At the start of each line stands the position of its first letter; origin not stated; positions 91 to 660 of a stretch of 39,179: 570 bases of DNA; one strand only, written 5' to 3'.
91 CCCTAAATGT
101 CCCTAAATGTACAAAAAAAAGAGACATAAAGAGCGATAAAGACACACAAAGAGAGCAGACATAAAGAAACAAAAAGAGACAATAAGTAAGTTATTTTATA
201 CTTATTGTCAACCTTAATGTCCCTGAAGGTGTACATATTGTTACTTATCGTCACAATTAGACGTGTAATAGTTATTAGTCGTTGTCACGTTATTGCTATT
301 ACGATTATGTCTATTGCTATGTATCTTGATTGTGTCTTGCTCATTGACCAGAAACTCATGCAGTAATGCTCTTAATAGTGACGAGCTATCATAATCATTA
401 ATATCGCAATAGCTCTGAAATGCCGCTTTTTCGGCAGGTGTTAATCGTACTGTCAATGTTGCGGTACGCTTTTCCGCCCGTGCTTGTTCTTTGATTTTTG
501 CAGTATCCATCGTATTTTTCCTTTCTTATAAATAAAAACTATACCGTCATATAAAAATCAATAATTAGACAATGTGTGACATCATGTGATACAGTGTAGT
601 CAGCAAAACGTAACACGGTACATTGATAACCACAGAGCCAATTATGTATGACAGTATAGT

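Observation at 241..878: RHH regulator divergent from the early promoters: a candidate minimal lysogeny/early-gene switch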

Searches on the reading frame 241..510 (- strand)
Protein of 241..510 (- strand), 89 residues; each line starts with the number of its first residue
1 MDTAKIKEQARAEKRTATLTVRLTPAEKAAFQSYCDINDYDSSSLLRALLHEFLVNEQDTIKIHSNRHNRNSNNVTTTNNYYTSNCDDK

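Call 5: search_protein_families(library=pfam, proteins=[window:241-510:-], max_evalue=10)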
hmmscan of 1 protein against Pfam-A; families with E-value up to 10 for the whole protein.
window:241-510:- (89 aa): 6 families
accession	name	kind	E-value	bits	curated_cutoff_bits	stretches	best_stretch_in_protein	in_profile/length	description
PF19839.5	RHH_9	-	3e-06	27.4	23.4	1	13-57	2-46/65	Ribbon-helix-helix protein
PF19807.5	DUF6290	-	6.7e-06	26.6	27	1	17-74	2-60/72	Family of unknown function (DUF6290)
PF21983.2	NikA-like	-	0.0045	17.5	27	1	13-36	1-24/72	Mobilization protein NikA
PF00668.25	Condensation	-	0.023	13.9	30.6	1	9-78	218-289/456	Condensation domain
PF20035.4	DUF6439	-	0.09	13.6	27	1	35-78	11-54/92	Family of unknown function (DUF6439)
PF14666.11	RICTOR_M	-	0.1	12.8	27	1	38-68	69-99/104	Rapamycin-insensitive companion of mTOR, middle domain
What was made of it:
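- On Ribbon-helix-helix (Arc/MetJ/CopG) superfamily: RHH_9 scores 27.4 bits against a cut-off of 23.4 (call 5).
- On P22 Arc/Mnt immI system: No Arc or Mnt family appears among Pfam hits at E up to 10 (call 5).
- Checked: It matches Pfam RHH_9 (27.4 bits against a cut-off of 23.4) and DUF6290 (26.6 against 27) (call 5).
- Pfam RHH_9 above its cut-off (call 5).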

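Call 7: search_protein_families(library=phrogs, proteins=[window:241-510:-], max_evalue=0.01)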
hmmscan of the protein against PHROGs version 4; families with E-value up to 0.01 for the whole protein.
window:241-510:- (89 aa): 2 families
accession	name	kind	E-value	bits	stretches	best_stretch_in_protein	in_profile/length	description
phrog_876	-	transcription regulation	0.0023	18.5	1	4-76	56-127/239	transcriptional repressor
phrog_4085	-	unknown function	0.0038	18.5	1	18-60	2-44/77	-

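Call 11: find_homologous_proteins(query=window:241-510:-, max_evalue=0.001)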
Query window:241-510:- (89 aa): 25 proteins with E <= 0.001 among 27 candidates.
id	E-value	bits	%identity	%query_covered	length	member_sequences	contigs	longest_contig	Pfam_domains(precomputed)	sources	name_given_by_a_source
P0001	7.5e-49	180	95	99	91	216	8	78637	PF19807.6,PF19839.5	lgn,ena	-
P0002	4.1e-48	178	94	100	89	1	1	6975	PF19807.6,PF19839.5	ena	-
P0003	9.8e-48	177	94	100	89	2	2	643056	PF19807.6,PF19839.5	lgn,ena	-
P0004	3.7e-47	175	93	100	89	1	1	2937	PF19839.5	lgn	-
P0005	4.7e-47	175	94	100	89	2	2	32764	PF19807.6,PF19839.5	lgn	-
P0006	5.3e-47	174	93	100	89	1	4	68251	PF19807.6,PF19839.5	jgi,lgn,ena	jgi:hypothetical protein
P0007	6.2e-47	174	94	100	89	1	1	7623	PF19807.6,PF19839.5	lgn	-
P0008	7.2e-47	174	93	100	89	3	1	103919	PF19807.6,PF19839.5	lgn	-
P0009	8.4e-47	174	93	100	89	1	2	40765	PF19839.5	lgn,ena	-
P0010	8.9e-47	174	92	100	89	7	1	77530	PF19807.6,PF19839.5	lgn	-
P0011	9.4e-47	174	95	99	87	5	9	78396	PF19807.6,PF19839.5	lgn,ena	-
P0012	1.0e-46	174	94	99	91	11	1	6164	PF19807.6,PF19839.5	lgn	-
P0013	7.0e-46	171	92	100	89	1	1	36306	PF19807.6,PF19839.5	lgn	-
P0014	7.1e-46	171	92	99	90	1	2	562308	PF19807.6,PF19839.5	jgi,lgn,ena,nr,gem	jgi:hypothetical protein|nr:MAG TPA: antitoxin [Caudoviricetes sp.]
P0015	8.4e-46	171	93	100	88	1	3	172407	PF19807.6,PF19839.5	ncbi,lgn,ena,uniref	ncbi:MAG: hypothetical protein ACLTJQ_06925 [Dialister invisus]|uniref:hypothetical protein n=1 Tax=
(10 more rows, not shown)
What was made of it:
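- An nr record is named 'MAG TPA: antitoxin' (call 11).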

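Call 12: find_related_loci(query=window:241-510:-, collection=viral_contigs, flank=5000)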
Query window:241-510:- (89 aa) in viral_contigs; peptide patterns used: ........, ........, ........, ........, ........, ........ (x = any residue, [..] = any of these).
48 stretches matched a pattern; 5 encode a relative of the query (tblastn E <= 1e-3); 5 distinct loci.
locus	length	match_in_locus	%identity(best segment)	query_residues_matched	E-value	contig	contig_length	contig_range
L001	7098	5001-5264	97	1-88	2e-56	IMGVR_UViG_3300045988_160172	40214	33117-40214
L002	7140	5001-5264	97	1-88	1e-55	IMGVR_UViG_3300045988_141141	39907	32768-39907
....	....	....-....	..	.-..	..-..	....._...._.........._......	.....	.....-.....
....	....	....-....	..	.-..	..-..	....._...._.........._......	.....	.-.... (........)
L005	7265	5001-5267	93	1-89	7e-41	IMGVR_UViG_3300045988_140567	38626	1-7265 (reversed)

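Call 13: find_encoding_contigs(protein=P0015, flank=10000, max_places=3)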
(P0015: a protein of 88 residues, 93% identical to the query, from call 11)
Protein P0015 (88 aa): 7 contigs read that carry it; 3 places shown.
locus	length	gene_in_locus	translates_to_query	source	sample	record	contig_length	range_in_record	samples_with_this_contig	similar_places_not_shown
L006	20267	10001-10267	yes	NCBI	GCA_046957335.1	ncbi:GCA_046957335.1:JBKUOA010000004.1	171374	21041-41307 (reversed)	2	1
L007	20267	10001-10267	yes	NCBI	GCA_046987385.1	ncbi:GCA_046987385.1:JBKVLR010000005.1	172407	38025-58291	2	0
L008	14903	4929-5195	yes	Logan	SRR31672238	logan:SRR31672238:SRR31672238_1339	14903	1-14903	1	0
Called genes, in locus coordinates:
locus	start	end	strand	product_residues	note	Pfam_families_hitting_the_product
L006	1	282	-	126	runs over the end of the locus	-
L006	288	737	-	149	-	PF05367:Phage_endo_I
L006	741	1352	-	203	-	PF10991:Enc34_ssDNA-bd (weak), PF21265:SBB_T7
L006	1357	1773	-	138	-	PF00692:dUTPase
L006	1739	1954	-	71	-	-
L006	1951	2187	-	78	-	PF11753:DUF3310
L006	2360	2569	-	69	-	-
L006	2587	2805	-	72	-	-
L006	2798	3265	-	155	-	-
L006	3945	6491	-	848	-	PF14700:RPOL_N (faint), PF00940:RNA_pol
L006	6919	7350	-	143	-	PF07275:ArdA (weak)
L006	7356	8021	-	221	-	-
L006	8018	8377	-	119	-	PF26096:DUF8033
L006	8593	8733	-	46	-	-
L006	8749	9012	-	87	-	-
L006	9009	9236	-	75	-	-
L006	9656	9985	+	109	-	-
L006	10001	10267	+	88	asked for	PF19839:RHH_9 (weak), PF19807:DUF6290 (weak)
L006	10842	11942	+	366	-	PF13495:Phage_int_SAM_4 (weak), PF14659:Phage_int_SAM_3, PF22022:Phage_int_M (faint), PF00589:Phage_integrase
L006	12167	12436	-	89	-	PF00312:Ribosomal_S15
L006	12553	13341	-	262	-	PF00005:ABC_tran, PF02463:SMC_N (faint), PF13555:AAA_29 (faint), PF13304:AAA_21 (weak)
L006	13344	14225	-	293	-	PF02653:BPD_transp_2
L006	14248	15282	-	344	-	PF04392:ABC_sub_bind, PF13407:Peripla_BP_4 (faint)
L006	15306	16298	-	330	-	PF04392:ABC_sub_bind, PF13407:Peripla_BP_4 (faint)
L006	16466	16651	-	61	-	PF01783:Ribosomal_L32p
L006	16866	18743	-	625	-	PF01541:GIY-YIG, PF27096:UvrC_M, PF02151:UVR, PF22920:UvrC_RNaseH, PF08459:UvrC_RNaseH_dom, PF14520:HHH_5, PF12826:HHH_2 (weak)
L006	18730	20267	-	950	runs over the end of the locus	PF02463:SMC_N (faint), PF03193:RsgA_GTPase (faint), PF13191:AAA_16 (faint), PF13555:AAA_29 (faint), PF17760:UvrA_inter, PF17755:UvrA_DNA-bind, PF00005:ABC_tran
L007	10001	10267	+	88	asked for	PF19839:RHH_9 (weak), PF19807:DUF6290 (weak)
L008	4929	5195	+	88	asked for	PF19839:RHH_9 (weak), PF19807:DUF6290 (weak)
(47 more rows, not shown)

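Call 14: find_encoding_contigs(protein=P0003, flank=10000, max_places=3)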
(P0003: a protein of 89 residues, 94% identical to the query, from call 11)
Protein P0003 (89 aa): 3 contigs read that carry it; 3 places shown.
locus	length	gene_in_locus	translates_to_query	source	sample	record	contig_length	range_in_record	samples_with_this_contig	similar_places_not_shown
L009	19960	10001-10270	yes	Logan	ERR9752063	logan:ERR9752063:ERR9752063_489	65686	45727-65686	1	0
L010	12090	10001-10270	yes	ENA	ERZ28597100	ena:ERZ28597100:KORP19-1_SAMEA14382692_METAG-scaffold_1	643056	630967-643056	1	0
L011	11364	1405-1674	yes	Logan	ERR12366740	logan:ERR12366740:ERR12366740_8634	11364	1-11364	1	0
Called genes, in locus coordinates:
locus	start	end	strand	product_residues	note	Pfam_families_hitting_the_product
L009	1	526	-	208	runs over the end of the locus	PF10991:Enc34_ssDNA-bd (weak), PF21265:SBB_T7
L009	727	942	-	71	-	-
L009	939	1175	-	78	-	PF11753:DUF3310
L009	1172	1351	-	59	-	-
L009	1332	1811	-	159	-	-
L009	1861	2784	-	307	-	PF00145:DNA_methylase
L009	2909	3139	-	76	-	-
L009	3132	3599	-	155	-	-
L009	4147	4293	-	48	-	-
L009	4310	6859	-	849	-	PF14700:RPOL_N (faint), PF00940:RNA_pol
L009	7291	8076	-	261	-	PF18836:B_solenoid_ydck (faint)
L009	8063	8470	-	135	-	-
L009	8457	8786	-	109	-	-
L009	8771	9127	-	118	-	PF26096:DUF8033 (weak)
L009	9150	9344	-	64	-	-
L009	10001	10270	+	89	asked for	PF19839:RHH_9 (weak), PF19807:DUF6290 (weak)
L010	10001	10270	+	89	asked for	PF19839:RHH_9 (weak), PF19807:DUF6290 (weak)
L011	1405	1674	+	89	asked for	PF19839:RHH_9 (weak), PF19807:DUF6290 (weak)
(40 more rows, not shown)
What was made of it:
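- On Integrating temperate phage: The rpsO|int junction occurs in 4 contigs (calls 13, 14).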

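Call 16: search_solved_structures(query=window:241-510:-, max_evalue=10, show_alignments=3)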
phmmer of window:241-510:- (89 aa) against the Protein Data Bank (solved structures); distinct sequences matched with E-value up to 10: 1.
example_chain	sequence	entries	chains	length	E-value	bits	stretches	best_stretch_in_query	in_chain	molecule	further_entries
5yhv_A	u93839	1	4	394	2.2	11.8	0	22-46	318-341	Aminotransferase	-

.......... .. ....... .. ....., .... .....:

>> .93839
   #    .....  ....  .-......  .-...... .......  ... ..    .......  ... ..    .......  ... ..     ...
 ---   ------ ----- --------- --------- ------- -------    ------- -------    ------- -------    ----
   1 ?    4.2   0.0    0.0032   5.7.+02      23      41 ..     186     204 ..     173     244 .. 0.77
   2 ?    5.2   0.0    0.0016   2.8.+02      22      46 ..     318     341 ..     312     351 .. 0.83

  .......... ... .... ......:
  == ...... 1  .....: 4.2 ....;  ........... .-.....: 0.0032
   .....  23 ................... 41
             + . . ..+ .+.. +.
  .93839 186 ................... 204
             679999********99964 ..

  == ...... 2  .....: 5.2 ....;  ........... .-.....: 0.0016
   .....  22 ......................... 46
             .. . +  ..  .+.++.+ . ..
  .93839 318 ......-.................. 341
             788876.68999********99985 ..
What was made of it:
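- Tried and rejected: A single-sequence PDB search gave only noise (call 16).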

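Call 17: search_protein_families(library=ncbifam, proteins=[window:241-510:-, L006:9656-9985:+], max_evalue=1)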
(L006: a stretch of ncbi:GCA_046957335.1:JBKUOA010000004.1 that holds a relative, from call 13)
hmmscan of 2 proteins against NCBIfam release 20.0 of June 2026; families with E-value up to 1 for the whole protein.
window:241-510:- (89 aa): 1 family
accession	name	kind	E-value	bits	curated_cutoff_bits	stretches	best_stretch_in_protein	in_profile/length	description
NF046040.1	RelB_antitoxin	equivalog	0.00089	19.5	50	1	20-68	2-52/69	type II toxin-antitoxin system RelB family antitoxin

L006:9656-9985:+ (109 aa): 1 family
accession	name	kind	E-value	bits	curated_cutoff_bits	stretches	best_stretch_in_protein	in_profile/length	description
NF008671.0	PRK11675.1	equivalog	0.063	13.7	62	1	23-63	53-93/95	LexA regulated protein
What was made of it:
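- NCBIfam RelB_antitoxin scores 19.5 bits, far below its cut-off of 50 (call 17).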

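Call 28: search_protein_families(library=pfam, proteins=[L006:9656-9985:+], max_evalue=0.1)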
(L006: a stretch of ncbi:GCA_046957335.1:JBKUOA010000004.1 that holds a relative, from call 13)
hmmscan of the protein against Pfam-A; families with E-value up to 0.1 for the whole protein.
L006:9656-9985:+ (109 aa): 1 family
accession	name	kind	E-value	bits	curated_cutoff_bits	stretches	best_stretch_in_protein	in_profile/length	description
PF00668.25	Condensation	-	0.05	12.7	30.6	0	10-69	215-274/456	Condensation domain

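Call 36: search_protein_representatives(protein=window:241-510:-)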
Query: 89 residues. Proteins with E-value up to 0.001 (for the whole library): 7; up to 1e-10: 3; up to 1e-30: 2. The best 7 are listed.
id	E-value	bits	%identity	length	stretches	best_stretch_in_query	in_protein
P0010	2.8e-47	173.6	92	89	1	1-89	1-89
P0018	3.0e-33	129.0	89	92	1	23-88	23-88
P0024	3.7e-18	81.1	70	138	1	1-66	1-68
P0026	4.6e-07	45.8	30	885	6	3-58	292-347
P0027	9.6e-06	41.6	95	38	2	1-25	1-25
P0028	2.1e-05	40.5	43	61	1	2-57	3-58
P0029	7.5e-04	35.6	32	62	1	1-59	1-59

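Call 40: find_related_loci(query=A1, collection=genome_contigs, flank=6000)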
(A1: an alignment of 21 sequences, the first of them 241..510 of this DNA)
Query A1 (89 aa) in genome_contigs; peptide patterns used: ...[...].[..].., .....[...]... (x = any residue, [..] = any of these).
58 stretches matched a pattern, but none encodes a relative of the query by tblastn (E <= 1e-3).

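Call 42: find_related_loci(query=P0028, collection=viral_contigs, flank=6000)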
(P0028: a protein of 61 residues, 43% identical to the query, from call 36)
Query P0028 (61 aa) in viral_contigs; peptide patterns used: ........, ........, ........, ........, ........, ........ (x = any residue, [..] = any of these).
43 stretches matched a pattern, but none encodes a relative of the query by tblastn (E <= 1e-3).

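Call 43: find_related_loci(query=P0029, collection=viral_contigs, flank=6000)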
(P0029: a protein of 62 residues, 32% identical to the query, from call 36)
Query P0029 (62 aa) in viral_contigs; peptide patterns used: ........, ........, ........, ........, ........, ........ (x = any residue, [..] = any of these).
25 stretches matched a pattern, but none encodes a relative of the query by tblastn (E <= 1e-3).
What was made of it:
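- Tried and rejected: P0028 and P0029 have no relatives in viral_contigs (calls 42, 43).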

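Call 45: find_homologous_proteins(query=A3, max_evalue=0.01)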
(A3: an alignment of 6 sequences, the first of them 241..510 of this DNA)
Query A3 (6 sequences) (89 aa, profile of the alignment): 42 proteins with E <= 0.01 among 2609 candidates.
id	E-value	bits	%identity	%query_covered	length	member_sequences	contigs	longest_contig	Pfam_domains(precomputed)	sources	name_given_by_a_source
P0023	1.2e-33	133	78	65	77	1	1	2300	PF19807.6,PF19839.5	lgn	-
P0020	1.3e-32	129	84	65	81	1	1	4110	-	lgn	-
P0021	5.5e-32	127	84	65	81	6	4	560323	-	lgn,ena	-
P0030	2.0e-30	122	81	65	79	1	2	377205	-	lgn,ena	-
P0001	1.9e-28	116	95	99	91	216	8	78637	PF19807.6,PF19839.5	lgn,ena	-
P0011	3.5e-28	115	95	99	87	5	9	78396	PF19807.6,PF19839.5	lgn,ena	-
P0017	4.3e-28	115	92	98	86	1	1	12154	PF19807.6,PF19839.5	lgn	-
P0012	6.3e-28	114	94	99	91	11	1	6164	PF19807.6,PF19839.5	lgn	-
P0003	1.4e-27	113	94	100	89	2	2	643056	PF19807.6,PF19839.5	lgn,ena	-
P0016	2.1e-27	112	92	99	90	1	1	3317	PF19807.6,PF19839.5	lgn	-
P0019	3.5e-27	112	81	99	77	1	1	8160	PF19807.6,PF19839.5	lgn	-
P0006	6.1e-27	111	93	100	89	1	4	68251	PF19807.6,PF19839.5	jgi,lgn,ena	jgi:hypothetical protein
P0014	7.5e-27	111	92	99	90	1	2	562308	PF19807.6,PF19839.5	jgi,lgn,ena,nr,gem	jgi:hypothetical protein|nr:MAG TPA: antitoxin [Caudoviricetes sp.]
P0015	9.6e-27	110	93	100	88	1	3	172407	PF19807.6,PF19839.5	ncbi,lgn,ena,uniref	ncbi:MAG: hypothetical protein ACLTJQ_06925 [Dialister invisus]|uniref:hypothetical protein n=1 Tax=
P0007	1.0e-26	110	94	100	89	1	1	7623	PF19807.6,PF19839.5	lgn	-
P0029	8.1e-23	98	32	66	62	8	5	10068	-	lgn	-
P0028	3.6e-22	96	42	64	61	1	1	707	PF19839.5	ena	-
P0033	1.3e-20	91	30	61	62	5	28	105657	-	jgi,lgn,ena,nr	nr:MAG TPA: antitoxin [Caudoviricetes sp.]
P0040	1.2e-16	78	26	64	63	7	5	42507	PF10723.16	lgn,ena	-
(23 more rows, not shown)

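Call 47: find_encoding_contigs(protein=P0033, flank=7000, max_places=4)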
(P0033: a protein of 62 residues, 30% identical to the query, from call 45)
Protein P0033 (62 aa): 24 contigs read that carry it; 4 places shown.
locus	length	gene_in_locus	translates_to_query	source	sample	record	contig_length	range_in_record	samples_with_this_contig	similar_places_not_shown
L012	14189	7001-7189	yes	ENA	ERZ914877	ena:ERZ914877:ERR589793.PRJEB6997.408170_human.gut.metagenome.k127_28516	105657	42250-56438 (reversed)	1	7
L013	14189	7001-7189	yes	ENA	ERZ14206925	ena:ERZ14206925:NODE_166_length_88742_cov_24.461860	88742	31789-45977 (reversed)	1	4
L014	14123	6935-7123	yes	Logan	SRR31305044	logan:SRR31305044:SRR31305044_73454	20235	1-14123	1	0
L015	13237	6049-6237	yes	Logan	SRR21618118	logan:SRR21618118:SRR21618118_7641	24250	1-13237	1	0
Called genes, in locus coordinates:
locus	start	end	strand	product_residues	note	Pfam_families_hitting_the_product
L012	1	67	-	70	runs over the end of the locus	-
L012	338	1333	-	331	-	PF00940:RNA_pol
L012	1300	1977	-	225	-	-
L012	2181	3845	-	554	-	PF14700:RPOL_N, PF00940:RNA_pol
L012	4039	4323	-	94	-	-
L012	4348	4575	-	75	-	-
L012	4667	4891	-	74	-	-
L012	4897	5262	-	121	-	-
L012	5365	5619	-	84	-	-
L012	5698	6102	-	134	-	-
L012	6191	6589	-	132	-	-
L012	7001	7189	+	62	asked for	-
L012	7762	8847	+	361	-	PF14659:Phage_int_SAM_3, PF22022:Phage_int_M, PF00589:Phage_integrase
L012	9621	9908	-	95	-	-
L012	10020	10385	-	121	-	-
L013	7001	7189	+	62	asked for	-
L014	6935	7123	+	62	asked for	-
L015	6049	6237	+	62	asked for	-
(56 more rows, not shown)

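Call 48: find_encoding_contigs(protein=P0040, flank=7000, max_places=3)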
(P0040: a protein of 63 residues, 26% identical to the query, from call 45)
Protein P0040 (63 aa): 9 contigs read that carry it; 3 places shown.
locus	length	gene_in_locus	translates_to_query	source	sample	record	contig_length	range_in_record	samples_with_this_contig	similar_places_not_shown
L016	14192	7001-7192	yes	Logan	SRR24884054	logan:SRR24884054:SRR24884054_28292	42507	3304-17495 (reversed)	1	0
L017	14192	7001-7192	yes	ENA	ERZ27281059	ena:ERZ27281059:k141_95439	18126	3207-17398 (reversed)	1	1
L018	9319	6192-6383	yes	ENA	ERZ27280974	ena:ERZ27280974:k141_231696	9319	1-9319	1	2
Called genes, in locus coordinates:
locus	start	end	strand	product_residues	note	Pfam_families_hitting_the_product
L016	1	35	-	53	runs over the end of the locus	-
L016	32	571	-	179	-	PF11753:DUF3310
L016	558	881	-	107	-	PF12637:TSCPD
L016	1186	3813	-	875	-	PF14700:RPOL_N (weak), PF00940:RNA_pol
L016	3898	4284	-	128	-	-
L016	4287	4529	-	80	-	-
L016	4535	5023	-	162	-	-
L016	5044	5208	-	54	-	-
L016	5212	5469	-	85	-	-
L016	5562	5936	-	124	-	PF26096:DUF8033 (faint)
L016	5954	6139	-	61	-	-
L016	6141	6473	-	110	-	PF23780:S-AdoMet_lyase (weak)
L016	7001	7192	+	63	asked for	PF10723:RepB-RCR_reg (weak)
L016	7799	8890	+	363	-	PF14659:Phage_int_SAM_3, PF00589:Phage_integrase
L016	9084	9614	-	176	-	-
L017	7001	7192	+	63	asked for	PF10723:RepB-RCR_reg (weak)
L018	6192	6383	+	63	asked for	PF10723:RepB-RCR_reg (weak)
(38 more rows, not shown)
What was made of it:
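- Synteny: homologues at 26-32% identity (P0033, P0040) sit in the same position (calls 45, 47, 48).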

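Call 50: predict_structure(alignment_id=A2)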
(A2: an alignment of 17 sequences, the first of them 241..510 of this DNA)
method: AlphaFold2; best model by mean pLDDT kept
length: 89 residues; sequences in the alignment: 17
mean_pLDDT: 65.1   pTM: 0.39
mean pLDDT of the five models: 65.1, 62.1, 61.3, 57.4, 47.9
residues with pLDDT >= 90: 19; 70-90: 17; 50-70: 25; < 50: 28
segments of 3 or more residues with pLDDT < 50: 62-89
pLDDT, mean of each block of 10 residues (from residue 1): 59 57 88 93 89 70 46 41 41
secondary structure, 60 per line:
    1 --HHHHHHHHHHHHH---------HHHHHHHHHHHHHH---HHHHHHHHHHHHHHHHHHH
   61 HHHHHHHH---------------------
elements in order: H3-15 H25-38 H42-68
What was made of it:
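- On Ribbon-helix-helix (Arc/MetJ/CopG) superfamily: AF2 gives extended 16-24, helices 25-38 and 42-68 (call 50).
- The AF2 core has pLDDT 88-93 with strand-helix-helix order (call 50).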
